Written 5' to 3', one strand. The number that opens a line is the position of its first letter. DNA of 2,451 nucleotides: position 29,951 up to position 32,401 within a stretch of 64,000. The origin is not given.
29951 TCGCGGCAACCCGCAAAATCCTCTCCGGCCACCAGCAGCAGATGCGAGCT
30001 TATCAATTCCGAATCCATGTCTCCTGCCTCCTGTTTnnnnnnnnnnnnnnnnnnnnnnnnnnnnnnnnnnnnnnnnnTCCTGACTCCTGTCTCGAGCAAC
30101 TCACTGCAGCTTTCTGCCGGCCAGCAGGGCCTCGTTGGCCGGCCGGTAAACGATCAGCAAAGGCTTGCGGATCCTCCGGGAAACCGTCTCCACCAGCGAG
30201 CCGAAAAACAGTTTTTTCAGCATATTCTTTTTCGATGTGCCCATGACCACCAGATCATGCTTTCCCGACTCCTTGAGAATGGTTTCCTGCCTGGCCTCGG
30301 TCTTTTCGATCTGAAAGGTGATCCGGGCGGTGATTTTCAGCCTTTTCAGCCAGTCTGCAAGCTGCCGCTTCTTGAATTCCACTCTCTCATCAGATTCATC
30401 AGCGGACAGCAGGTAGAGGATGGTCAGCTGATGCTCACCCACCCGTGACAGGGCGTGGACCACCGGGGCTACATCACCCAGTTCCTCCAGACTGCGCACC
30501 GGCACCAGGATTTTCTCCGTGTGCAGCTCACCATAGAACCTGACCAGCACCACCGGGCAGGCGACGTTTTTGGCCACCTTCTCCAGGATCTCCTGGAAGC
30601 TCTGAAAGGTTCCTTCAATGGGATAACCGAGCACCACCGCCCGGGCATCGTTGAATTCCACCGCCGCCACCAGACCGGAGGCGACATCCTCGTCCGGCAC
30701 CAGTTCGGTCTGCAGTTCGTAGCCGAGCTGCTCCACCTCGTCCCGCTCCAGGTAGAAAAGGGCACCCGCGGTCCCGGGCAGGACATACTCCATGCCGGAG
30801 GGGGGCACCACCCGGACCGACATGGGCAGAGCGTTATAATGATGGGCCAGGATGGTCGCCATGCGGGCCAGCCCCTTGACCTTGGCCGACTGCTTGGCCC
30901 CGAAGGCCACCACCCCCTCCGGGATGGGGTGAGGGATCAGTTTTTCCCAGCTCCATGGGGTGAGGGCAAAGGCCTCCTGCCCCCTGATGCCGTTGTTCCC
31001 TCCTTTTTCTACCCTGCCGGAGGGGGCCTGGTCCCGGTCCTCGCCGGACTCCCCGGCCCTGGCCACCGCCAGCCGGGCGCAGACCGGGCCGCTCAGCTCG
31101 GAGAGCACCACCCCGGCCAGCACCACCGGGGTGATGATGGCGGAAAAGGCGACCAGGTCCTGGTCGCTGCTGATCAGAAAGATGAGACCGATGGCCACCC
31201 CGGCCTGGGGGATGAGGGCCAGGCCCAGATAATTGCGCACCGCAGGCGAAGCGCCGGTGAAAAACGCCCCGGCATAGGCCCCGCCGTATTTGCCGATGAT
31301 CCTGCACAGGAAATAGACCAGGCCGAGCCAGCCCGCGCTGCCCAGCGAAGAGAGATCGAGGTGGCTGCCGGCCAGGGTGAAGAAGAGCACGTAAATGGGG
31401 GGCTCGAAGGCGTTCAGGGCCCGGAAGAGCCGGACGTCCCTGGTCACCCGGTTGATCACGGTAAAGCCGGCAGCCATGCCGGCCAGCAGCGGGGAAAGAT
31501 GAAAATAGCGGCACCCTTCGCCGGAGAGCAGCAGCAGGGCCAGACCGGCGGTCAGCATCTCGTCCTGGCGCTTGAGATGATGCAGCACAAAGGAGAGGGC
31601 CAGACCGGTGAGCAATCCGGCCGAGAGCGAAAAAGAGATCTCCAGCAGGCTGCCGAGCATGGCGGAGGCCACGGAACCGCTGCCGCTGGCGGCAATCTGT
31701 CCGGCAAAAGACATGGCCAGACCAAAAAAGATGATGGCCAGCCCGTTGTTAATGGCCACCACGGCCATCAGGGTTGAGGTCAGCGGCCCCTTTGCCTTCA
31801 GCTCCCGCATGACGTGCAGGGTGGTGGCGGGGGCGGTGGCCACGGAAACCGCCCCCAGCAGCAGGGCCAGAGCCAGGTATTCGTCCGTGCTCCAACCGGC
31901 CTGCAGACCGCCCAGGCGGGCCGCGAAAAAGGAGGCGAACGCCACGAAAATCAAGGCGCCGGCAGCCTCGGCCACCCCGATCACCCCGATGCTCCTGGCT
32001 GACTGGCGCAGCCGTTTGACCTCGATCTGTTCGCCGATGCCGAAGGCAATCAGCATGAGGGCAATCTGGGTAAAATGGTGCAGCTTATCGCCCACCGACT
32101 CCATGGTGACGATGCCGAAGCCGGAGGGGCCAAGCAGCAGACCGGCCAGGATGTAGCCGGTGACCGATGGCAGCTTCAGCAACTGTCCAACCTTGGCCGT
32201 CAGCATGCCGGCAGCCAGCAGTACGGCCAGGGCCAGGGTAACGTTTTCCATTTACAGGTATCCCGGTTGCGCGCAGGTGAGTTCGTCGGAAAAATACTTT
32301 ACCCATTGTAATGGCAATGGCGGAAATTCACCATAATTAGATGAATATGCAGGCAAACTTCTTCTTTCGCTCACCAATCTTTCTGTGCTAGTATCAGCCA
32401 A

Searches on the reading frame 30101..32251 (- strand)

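Call 64: search_protein_families(library=pfam, proteins=[window:30101-32251:-], max_evalue=0.00001)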
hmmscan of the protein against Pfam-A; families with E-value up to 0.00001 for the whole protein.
window:30101-32251:- (716 aa): 2 families
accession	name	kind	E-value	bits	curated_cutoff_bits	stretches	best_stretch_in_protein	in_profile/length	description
PF00999.27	Na_H_Exchanger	-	2.8e-24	86.1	26.2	1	18-384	9-370/375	Sodium/hydrogen exchanger, transmembrane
PF00582.32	Usp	-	3e-13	51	24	1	620-701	56-140/141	Universal stress protein family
